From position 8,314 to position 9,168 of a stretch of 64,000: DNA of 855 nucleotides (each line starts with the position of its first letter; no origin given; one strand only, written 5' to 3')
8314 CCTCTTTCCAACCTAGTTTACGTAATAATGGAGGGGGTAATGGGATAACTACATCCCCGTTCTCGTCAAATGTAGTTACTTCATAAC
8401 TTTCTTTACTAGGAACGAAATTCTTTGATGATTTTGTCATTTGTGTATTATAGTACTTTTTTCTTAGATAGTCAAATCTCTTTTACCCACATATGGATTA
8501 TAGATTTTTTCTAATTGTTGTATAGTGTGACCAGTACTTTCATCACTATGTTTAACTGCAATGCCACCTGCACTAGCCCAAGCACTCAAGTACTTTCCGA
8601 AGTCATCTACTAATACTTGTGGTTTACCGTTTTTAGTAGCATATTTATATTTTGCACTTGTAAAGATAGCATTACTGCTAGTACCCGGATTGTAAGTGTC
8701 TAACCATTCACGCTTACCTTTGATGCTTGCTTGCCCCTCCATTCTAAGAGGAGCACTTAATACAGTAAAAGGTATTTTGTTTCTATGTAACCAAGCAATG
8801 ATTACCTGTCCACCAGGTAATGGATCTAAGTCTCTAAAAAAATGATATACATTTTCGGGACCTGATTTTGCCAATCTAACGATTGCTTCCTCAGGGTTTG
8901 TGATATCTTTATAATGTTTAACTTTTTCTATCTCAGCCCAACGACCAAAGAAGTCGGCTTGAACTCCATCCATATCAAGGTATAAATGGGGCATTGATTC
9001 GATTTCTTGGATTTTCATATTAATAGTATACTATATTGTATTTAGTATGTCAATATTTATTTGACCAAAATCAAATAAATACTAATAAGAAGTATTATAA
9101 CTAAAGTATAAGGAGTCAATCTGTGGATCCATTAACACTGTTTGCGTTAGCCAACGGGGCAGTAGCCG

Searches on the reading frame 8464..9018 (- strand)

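Call 3: search_protein_families(library=pfam, proteins=[window:8464-9018:-], max_evalue=0.01)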
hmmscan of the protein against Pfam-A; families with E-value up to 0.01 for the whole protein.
window:8464-9018:- (184 aa): 1 family
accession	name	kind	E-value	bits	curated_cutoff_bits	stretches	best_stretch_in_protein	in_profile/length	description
PF06941.18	NT5C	-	1.8e-08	34.9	24.8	1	12-147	4-143/180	5' nucleotidase, deoxy (Pyrimidine), cytosolic type C protein (NT5C)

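Call 4: search_protein_families(library=phrogs, proteins=[window:8464-9018:-], max_evalue=0.01)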
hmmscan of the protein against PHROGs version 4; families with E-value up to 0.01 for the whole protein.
window:8464-9018:- (184 aa): 2 families
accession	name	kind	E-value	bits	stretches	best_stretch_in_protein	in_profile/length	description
phrog_2643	-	moron, auxiliary metabolic gene and host takeover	2.6e-21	77.1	1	7-165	4-164/182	5'-3' deoxyribonucleotidase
phrog_420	-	unknown function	4.9e-15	56.8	1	4-159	8-177/267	unknown function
